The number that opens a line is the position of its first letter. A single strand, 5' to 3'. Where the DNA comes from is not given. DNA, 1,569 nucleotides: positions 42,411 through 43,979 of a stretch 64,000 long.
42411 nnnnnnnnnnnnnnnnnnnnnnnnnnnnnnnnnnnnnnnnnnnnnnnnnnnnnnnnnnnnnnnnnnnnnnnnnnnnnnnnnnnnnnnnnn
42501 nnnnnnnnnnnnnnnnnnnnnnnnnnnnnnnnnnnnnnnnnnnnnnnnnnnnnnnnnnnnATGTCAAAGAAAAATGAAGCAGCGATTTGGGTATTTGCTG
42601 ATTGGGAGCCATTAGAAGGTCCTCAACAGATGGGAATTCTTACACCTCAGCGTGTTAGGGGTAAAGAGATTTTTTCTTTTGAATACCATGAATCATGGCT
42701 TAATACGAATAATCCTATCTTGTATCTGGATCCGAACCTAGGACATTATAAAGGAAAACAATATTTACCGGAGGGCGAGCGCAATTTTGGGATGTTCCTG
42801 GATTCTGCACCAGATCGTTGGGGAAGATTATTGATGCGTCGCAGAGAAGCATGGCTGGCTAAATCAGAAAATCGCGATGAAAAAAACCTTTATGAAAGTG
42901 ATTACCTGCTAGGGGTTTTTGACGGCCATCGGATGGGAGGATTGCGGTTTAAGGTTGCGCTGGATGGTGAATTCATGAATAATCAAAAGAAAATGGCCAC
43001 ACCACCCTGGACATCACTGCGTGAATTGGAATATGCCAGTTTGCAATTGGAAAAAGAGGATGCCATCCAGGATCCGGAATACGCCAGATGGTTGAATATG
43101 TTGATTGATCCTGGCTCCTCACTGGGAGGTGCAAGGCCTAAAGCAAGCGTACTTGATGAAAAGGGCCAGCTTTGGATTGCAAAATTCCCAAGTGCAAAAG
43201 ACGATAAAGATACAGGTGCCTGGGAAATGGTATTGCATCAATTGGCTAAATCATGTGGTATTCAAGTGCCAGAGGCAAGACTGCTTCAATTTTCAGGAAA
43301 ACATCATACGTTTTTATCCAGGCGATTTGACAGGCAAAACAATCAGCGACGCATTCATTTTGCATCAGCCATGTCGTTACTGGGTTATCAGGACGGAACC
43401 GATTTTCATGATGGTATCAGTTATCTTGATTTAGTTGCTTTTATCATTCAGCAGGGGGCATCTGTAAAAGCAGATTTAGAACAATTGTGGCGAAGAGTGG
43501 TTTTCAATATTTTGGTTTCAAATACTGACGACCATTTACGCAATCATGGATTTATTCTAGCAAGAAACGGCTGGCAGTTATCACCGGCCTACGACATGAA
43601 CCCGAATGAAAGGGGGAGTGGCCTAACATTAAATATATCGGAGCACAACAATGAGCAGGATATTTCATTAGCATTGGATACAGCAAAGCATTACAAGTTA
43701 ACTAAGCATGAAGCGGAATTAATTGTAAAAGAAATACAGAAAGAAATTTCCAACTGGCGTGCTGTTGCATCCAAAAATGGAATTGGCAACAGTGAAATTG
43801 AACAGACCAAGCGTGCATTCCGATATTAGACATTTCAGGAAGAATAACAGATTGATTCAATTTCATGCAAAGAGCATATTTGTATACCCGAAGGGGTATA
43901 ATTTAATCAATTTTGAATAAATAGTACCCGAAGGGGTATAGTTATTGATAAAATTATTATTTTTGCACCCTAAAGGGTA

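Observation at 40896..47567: Integrase-remnant island packed with three HipA-family kinase TA loci: one bipartite and two split HTH/HipS-like/HipT-like triads in convergent orientation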

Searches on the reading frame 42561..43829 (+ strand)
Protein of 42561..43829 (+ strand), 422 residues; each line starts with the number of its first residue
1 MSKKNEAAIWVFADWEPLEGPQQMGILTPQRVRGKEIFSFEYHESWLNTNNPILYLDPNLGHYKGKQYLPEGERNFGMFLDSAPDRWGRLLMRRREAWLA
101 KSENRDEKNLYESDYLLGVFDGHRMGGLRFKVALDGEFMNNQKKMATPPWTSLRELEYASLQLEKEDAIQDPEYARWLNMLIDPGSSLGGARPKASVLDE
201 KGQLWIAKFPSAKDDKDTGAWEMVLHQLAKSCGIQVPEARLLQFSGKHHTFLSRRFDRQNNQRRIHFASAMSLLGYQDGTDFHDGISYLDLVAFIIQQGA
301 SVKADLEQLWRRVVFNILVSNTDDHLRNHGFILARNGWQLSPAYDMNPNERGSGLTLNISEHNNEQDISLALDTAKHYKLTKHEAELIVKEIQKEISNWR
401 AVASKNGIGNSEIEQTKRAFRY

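Call 3: search_protein_families(library=pfam, proteins=[window:42561-43829:+], max_evalue=0.01)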
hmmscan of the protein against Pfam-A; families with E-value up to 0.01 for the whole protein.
window:42561-43829:+ (422 aa): 1 family
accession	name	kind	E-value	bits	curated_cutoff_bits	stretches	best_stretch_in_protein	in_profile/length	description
PF07804.18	HipA_C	-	2.3e-54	184.7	30.5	1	186-398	1-211/213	HipA-like C-terminal domain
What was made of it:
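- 42561..43829 (+): HipA1, a 422-aa HipA-family kinase. Key residues are S187, K208, D323 and D345. HipA_C E 2.3e-54 over residues 186-398 (call 3).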

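Call 4: search_protein_families(library=ncbifam, proteins=[window:42561-43829:+], max_evalue=0.01)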
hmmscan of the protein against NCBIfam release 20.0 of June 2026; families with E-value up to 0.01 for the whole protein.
window:42561-43829:+ (422 aa): 1 family
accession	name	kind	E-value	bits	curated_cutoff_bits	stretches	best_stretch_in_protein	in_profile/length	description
NF007297.0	PRK09775.1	equivalog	5.7e-15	55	401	1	183-349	201-372/446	type II toxin-antitoxin system HipA family toxin YjjJ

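Call 6: search_solved_structures(query=window:42561-43829:+, max_evalue=0.001, show_alignments=2)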
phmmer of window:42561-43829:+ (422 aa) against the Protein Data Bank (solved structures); distinct sequences matched with E-value up to 0.001: 12.
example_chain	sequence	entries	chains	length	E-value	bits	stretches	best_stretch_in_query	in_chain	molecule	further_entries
8ezr_B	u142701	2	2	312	5.8e-11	45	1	219-382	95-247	HipT(Lp)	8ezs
7vkb_A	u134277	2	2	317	6e-11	44.9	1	219-382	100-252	HipA_C domain-containing protein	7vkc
7wcf_A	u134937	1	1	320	2.2e-10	43.1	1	219-382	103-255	HipA_C domain-containing protein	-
7ab4_C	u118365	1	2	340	1.5e-07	33.7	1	186-345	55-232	HipA_C domain-containing protein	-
7ab3_C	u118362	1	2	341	2.5e-07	33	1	197-345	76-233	HipA_C domain-containing protein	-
7ab5_C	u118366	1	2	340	4.6e-07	32.1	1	186-336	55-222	HipA_C domain-containing protein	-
4pu5_A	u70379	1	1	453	6.8e-05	25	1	222-346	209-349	Toxin-antitoxin system toxin HipA family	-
4pu3_A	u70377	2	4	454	6.8e-05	25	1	222-346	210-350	Toxin-antitoxin system toxin HipA family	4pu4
3tpd_A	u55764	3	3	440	8.1e-05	24.7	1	227-347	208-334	Serine/threonine-protein kinase HipA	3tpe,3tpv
2wiu_A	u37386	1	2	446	0.00024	23.2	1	227-347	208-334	PROTEIN HIPA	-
3hzi_A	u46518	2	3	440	0.00055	22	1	227-347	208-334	Protein hipA | Serine/threonine-protein kinase HipA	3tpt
3tpb_A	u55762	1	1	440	0.00055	22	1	227-347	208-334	Serine/threonine-protein kinase HipA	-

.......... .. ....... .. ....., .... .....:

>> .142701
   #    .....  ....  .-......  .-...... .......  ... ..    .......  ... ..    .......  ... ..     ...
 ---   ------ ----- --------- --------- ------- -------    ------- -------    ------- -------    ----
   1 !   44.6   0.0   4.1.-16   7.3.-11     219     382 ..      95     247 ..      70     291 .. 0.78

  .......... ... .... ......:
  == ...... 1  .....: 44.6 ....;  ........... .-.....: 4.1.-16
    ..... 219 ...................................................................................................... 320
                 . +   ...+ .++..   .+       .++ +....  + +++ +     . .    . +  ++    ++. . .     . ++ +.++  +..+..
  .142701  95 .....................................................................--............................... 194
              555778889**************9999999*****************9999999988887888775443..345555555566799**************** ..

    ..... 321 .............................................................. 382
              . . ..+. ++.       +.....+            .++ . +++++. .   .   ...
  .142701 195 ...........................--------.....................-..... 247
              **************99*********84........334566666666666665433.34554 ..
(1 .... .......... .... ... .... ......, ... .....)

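Call 24: find_homologous_proteins(query=window:42561-43829:+, max_evalue=0.00001)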
Query window:42561-43829:+ (422 aa): 8000 proteins with E <= 0.00001 among 8000 candidates; the best 120 are listed.
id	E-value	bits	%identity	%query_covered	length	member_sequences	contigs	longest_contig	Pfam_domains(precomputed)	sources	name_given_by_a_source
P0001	1.9e-289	977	100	100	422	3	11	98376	PF07804.19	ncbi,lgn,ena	-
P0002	1.1e-238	810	83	99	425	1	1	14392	PF07804.19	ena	-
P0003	4.6e-236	802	81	99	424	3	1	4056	PF07804.19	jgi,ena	-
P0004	9.9e-236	800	81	99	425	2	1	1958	PF07804.19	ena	-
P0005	4.3e-234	795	81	100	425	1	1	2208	PF07804.19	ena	-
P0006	1.1e-233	794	81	99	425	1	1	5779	PF07804.19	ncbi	-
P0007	1.3e-233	793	81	99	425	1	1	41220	PF07804.19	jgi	-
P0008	1.4e-233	793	81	99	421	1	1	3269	PF07804.19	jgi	-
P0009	1.8e-233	793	81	100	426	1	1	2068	PF07804.19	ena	-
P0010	1.8e-233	793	81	100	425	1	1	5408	PF07804.19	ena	-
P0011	2.5e-233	792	80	100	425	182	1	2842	PF07804.19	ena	-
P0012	4.3e-233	792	80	100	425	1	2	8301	PF07804.19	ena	-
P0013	4.5e-233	792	81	99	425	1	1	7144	PF07804.19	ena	-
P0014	1.7e-232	790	81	99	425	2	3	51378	PF07804.19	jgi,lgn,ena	jgi:serine/threonine-protein kinase HipA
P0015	1.8e-232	790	81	99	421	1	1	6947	PF07804.19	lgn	-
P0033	1.7e-229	780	80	99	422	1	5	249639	PF07804.19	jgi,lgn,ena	jgi:serine/threonine-protein kinase HipA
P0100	1.3e-215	734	75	99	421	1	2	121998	PF07804.19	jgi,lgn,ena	jgi:serine/threonine-protein kinase HipA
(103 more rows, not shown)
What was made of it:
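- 42561..43829 (+): More than 100 homologues at 72-83% identity (call 24).
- HipA1 has homologues at 72-83% identity annotated in Chitinophagaceae and Sediminibacterium (call 24).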

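Call 25: find_encoding_contigs(protein=P0001, flank=10000, max_places=10)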
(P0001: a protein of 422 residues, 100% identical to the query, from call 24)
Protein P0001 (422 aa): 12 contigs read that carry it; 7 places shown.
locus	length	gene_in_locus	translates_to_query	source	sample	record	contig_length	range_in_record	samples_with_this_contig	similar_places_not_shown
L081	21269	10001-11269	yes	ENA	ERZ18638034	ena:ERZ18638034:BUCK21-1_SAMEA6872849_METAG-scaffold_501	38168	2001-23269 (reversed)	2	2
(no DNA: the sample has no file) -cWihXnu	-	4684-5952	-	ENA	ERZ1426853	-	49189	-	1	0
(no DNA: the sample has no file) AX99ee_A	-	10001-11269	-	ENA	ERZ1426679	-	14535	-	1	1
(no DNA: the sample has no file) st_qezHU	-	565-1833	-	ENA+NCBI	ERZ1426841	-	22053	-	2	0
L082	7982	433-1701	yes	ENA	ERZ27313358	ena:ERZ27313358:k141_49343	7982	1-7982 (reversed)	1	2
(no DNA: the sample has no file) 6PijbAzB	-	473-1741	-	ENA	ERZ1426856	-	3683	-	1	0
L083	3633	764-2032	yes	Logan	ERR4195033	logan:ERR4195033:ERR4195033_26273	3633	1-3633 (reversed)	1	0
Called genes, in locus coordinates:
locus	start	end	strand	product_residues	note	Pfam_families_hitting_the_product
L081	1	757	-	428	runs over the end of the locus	PF03065:Glyco_hydro_57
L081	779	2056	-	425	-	PF08323:Glyco_transf_5, PF13579:Glyco_trans_4_4, PF13439:Glyco_transf_4, PF20706:GT4-conflict, PF00534:Glycos_transf_1, PF13692:Glyco_trans_1_4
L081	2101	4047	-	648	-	PF12439:GDE_N, PF06202:GDE_C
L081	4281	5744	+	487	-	PF28492:Beta_helix_4 (weak)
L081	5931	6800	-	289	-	PF02629:CoA_binding, PF13380:CoA_binding_2 (weak), PF13607:Succ_CoA_lig, PF00549:Ligase_CoA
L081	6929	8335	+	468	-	PF10396:TrmE_N, PF12631:MnmE_helical, PF00071:Ras (weak), PF00350:Dynamin_N (faint), PF01926:MMR_HSR1, PF02421:FeoB_N, PF08477:Roc (faint)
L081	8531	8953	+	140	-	PF13102:Phage_int_SAM_5 (weak)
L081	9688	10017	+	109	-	PF13560:HTH_31 (weak), PF01381:HTH_3 (weak)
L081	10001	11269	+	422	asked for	PF07804:HipA_C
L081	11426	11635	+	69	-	PF01381:HTH_3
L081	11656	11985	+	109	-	PF13657:Couple_hipA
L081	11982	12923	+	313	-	PF07804:HipA_C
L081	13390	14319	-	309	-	PF07804:HipA_C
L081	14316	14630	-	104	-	PF13657:Couple_hipA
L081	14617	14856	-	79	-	PF13443:HTH_26 (weak), PF01381:HTH_3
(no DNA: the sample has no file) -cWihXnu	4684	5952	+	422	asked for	PF07804:HipA_C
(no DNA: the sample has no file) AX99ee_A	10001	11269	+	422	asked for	PF07804:HipA_C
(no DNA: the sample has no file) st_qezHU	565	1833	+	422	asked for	PF07804:HipA_C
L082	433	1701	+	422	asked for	PF07804:HipA_C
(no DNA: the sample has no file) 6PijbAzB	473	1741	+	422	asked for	PF07804:HipA_C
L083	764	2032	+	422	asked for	PF07804:HipA_C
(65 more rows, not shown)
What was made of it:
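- Checked: The same start was called independently in public assemblies (calls 24, 25).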

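Call 55: predict_structure(alignment_id=A1)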
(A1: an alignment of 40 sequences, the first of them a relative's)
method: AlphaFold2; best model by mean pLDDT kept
length: 422 residues; sequences in the alignment: 40
mean_pLDDT: 55.9   pTM: 0.51
mean pLDDT of the five models: 55.9, 55.3, 55.2, 51.5, 43.3
residues with pLDDT >= 90: 18; 70-90: 83; 50-70: 133; < 50: 188
segments of 3 or more residues with pLDDT < 50: 1-6, 29-39, 52-92, 97-99, 109-125, 142-197, 209-214, 245-247, 260-263, 278-283, 321-323, 347-362, 417-422
pLDDT, mean of each block of 10 residues (from residue 1): 46 63 62 42 60 43 34 29 36 48 55 43 52 65 42 37 37 37 26 45 54 52 76 83 56 57 54 54 61 78 90 76 55 69 53 41 65 86 92 82 64 48 48
secondary structure, 60 per line:
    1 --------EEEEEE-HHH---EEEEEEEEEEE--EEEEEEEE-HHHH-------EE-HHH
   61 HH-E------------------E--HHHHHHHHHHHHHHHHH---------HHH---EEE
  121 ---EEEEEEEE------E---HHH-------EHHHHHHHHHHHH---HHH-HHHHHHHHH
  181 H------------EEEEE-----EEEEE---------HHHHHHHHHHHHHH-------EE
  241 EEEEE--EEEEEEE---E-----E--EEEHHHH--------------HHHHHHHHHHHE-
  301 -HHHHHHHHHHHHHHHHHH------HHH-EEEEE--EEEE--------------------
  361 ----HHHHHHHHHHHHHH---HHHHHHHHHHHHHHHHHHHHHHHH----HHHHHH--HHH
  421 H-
elements in order: E9-14 E22-32 E35-42 H44-47 H58-62 H86-102 E118-120 E124-131 H153-164 H172-181 E194-198 E204-208 H218-231 E239-245 E248-254 E267-269 H270-273 H288-298 H302-319 E330-334 E337-340 H365-378 H382-405 H410-415 H418-421
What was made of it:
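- On HipBA bipartite system (locus i): The AF2 model has mean pLDDT 56 (call 55).
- Tried and rejected: The AlphaFold model from a shallow alignment (72-100% identity) was poor, at pLDDT 56 (call 55).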

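Call 56: search_solved_structures(query=A1, max_evalue=10, show_alignments=0)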
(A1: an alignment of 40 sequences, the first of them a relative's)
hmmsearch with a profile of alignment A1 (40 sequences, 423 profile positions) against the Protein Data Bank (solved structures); distinct sequences matched with E-value up to 10: 28.
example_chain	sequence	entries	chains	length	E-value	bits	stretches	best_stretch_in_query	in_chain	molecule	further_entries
8ezr_B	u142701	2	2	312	7.4e-15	57.6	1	221-401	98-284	HipT(Lp)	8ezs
7vkb_A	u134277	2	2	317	7.7e-15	57.6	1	221-401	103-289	HipA_C domain-containing protein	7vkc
7wcf_A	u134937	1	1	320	4.1e-14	55.2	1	221-401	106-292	HipA_C domain-containing protein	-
7ab4_C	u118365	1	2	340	6.4e-09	38.1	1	196-344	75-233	HipA_C domain-containing protein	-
7ab3_C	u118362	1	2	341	1e-08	37.4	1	196-344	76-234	HipA_C domain-containing protein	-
7ab5_C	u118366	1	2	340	2.6e-08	36.1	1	196-342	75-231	HipA_C domain-containing protein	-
4pu5_A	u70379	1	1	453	6.7e-06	28.1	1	221-350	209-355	Toxin-antitoxin system toxin HipA family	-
4pu3_A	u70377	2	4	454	6.7e-06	28.1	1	221-350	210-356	Toxin-antitoxin system toxin HipA family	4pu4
3tpd_A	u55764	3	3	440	4.1e-05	25.5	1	226-345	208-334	Serine/threonine-protein kinase HipA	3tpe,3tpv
2wiu_A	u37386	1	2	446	7.4e-05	24.7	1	226-345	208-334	PROTEIN HIPA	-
3hzi_A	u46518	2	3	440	0.0003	22.7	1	226-345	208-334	Protein hipA | Serine/threonine-protein kinase HipA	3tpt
3tpb_A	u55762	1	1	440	0.0003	22.7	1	226-345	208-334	Serine/threonine-protein kinase HipA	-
5k98_A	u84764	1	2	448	0.0005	22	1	226-345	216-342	Serine/threonine-protein kinase HipA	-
3fbr_A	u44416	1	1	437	0.00051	21.9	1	226-345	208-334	Serine/threonine-protein kinase toxin HipA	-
4yg7_D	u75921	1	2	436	0.00051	21.9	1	226-345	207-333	Serine/threonine-protein kinase HipA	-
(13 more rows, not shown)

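Call 58: fold_search(model_id=the predicted structure, library=pdb)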
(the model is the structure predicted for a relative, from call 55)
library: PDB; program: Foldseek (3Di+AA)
matches with E <= 10: 1354; with E <= 0.001: 36
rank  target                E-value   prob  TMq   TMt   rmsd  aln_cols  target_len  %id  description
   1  4pu4_B                1.5e-09  1.00  0.41  0.41  12.3       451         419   16  Shewanella oneidensis MR-1 Toxin Antitoxin System HipA, HipB and its operator DNA complex (space group P21) (released 2014-08-06)
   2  8ezr_B                3.5e-09  1.00  0.43  0.63   5.7       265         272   21  Crystal structure of the HipS(Lp)-HipT(Lp) complex from Legionella pneumophila, native protein (released 2023-09-27)
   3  7ab4_F                4.4e-09  1.00  0.41  0.50   7.4       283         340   22  Crystal structure of the Escherichia coli toxin-antitoxin system HipBST (HipT S59A) (released 2022-01-12)
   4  8ezs_B                5.8e-09  1.00  0.43  0.66   5.3       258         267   22  Crystal structure of the HipS(Lp)-HipT(Lp) complex from Legionella pneumophila, Sel-met protein (released 2023-09-27)
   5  4pu5                  9.4e-09  1.00  0.35  0.34  14.6       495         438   16  Shewanella oneidensis Toxin Antitoxin System Toxin Protein HipA Bound with AMPPNP and Mg (released 2014-08-06)
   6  7ab4_C                1.2e-08  1.00  0.41  0.49   7.3       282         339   23  Crystal structure of the Escherichia coli toxin-antitoxin system HipBST (HipT S59A) (released 2022-01-12)
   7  7ab5_F                1.6e-08  1.00  0.43  0.53   7.4       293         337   20  Crystal structure of the Escherichia coli toxin-antitoxin system HipBST (HipT D233Q) (released 2022-01-12)
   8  7wcf                  2.2e-08  1.00  0.34  0.43  11.5       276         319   20  Crystal structure of the kinase with AMP-PNP (released 2022-06-29)
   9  3dnt_A                2.2e-08  1.00  0.42  0.43  13.6       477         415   15  structures of MDT proteins (released 2009-01-27)
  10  3tpe                  2.5e-08  1.00  0.41  0.42  11.2       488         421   13  The phipa p3121 structure (released 2012-10-03)
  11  7vkc                  2.6e-08  1.00  0.42  0.54   5.6       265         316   22  Crystal structure of a bacterial Ser/Thr kinase (released 2022-06-29)
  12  3tpt_A                2.6e-08  1.00  0.44  0.44  12.1       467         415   15  Structure of HipA(D309Q) bound to ADP (released 2012-10-03)
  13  3dnv_A                3.1e-08  1.00  0.39  0.40  11.4       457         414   15  MDT Protein (released 2009-01-27)
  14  4pu3_A                3.5e-08  1.00  0.39  0.39  11.4       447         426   17  Shewanella oneidensis MR-1 Toxin Antitoxin System HipA, HipB and its operator DNA complex (space group P212121) (released 2014-08-06)
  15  7vkb_A                3.8e-08  1.00  0.43  0.67   5.6       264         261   22  Crystal structure of the a bacterial kinase complex (released 2022-06-29)
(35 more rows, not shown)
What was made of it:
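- On HipBA bipartite system (locus i): Foldseek's best hits are full-length HipA structures with 450-490 aligned columns, but at rmsd 11-14 A (call 58).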

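Call 64: find_encoding_contigs(protein=P0033, flank=8000, max_places=3)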
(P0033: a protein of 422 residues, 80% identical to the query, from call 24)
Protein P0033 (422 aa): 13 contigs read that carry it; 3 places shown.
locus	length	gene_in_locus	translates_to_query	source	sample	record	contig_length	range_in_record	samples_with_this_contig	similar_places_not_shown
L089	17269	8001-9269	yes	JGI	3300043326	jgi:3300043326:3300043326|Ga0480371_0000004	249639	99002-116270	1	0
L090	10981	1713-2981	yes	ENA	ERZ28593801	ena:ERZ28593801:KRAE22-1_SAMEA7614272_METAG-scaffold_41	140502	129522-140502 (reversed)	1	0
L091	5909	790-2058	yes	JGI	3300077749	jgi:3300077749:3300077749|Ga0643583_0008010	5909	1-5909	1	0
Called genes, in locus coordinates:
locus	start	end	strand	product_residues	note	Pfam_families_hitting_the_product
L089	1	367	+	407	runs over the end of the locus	PF00589:Phage_integrase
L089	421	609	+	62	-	-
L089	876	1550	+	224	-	-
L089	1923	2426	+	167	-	-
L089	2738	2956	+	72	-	PF13560:HTH_31 (weak), PF12844:HTH_19 (weak), PF01381:HTH_3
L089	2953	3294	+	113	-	PF13657:Couple_hipA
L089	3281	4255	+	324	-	PF07804:HipA_C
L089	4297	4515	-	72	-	PF13560:HTH_31 (weak), PF12844:HTH_19 (weak), PF01381:HTH_3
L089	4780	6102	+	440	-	PF13173:AAA_14, PF13635:DUF4143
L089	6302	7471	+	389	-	PF13173:AAA_14, PF13401:AAA_22 (faint), PF13635:DUF4143 (weak)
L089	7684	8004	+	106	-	PF13560:HTH_31, PF01381:HTH_3 (weak)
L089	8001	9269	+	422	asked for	PF07804:HipA_C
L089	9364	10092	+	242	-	PF19570:DUF6088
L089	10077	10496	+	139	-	PF08843:AbiEii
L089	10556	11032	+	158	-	PF08843:AbiEii (weak)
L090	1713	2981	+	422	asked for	PF07804:HipA_C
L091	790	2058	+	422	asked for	PF07804:HipA_C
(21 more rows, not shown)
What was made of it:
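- An 80%-identical HipA1 lies in another integrase island together with a HipBST triad and AbiE (call 64).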

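Call 65: find_encoding_contigs(protein=P0002, flank=8000, max_places=3)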
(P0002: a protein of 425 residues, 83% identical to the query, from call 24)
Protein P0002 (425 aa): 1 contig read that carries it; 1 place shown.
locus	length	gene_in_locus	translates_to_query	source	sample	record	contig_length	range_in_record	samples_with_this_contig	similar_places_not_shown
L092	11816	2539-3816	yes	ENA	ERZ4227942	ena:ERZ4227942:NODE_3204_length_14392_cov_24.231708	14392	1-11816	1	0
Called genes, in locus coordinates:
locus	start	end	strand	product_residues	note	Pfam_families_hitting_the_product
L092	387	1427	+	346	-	PF02661:Fic, PF13412:HTH_24 (weak)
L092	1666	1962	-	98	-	PF13560:HTH_31, PF12844:HTH_19, PF01381:HTH_3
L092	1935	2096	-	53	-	-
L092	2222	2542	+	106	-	PF13560:HTH_31, PF01381:HTH_3 (weak)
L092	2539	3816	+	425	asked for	PF07804:HipA_C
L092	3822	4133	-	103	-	PF12728:HTH_17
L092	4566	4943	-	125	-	PF17775:YchJ_M-like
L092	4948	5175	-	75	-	-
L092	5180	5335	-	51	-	-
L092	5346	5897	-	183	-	-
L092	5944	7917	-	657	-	PF04231:Endonuclease_1, PF18962:Por_Secre_tail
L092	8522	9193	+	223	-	PF01227:GTP_cyclohydroI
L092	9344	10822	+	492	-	PF00133:tRNA-synt_1 (faint), PF01406:tRNA-synt_1e, PF09334:tRNA-synt_1g (faint), PF09190:DALR_2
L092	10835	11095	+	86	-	PF01809:YidD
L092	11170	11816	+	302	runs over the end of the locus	PF01790:LGT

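Call 66: find_encoding_contigs(protein=P0100, flank=8000, max_places=3)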
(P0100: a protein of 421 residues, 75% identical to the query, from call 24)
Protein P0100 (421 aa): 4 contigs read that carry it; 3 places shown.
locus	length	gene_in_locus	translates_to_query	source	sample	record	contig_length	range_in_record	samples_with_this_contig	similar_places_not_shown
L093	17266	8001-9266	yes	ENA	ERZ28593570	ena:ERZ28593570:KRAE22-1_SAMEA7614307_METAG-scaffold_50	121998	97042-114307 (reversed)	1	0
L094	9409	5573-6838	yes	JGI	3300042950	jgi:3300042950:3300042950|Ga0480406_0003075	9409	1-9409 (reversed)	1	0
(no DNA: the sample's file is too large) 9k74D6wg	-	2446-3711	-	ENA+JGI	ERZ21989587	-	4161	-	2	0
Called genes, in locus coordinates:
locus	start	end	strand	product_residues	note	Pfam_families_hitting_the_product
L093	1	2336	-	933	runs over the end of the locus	PF18962:Por_Secre_tail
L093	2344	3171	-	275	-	-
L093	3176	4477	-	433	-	-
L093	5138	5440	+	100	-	-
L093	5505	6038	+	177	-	-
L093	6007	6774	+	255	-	-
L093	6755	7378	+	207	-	PF00072:Response_reg (weak)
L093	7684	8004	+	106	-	PF13560:HTH_31, PF12844:HTH_19 (weak), PF01381:HTH_3 (weak)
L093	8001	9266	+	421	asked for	PF07804:HipA_C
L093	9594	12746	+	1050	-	-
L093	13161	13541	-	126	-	PF04134:DCC1-like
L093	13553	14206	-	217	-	PF01144:CoA_trans, PF13336:AcetylCoA_hyd_C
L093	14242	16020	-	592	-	PF14537:Cytochrom_c3_2 (faint), PF13431:TPR_17 (faint), PF13428:TPR_14 (faint), PF14559:TPR_19 (faint), PF13424:TPR_12 (faint), PF00515:TPR_1, PF07719:TPR_2 (weak), PF13181:TPR_8 (weak), +2 more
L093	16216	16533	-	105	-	PF00581:Rhodanese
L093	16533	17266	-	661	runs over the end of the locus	PF18962:Por_Secre_tail (faint)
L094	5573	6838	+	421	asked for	PF07804:HipA_C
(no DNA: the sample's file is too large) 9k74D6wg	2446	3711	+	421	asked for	PF07804:HipA_C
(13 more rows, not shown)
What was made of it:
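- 42248..42577 (+): HTH1, the HipB-like partner of HipA1 (109 aa). Homologous kinases always have a 106-aa HTH gene overlapping them upstream (calls 64-66).
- On HipBA bipartite system (locus i): The same pairing is seen in all homologue contexts examined (calls 64-66).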
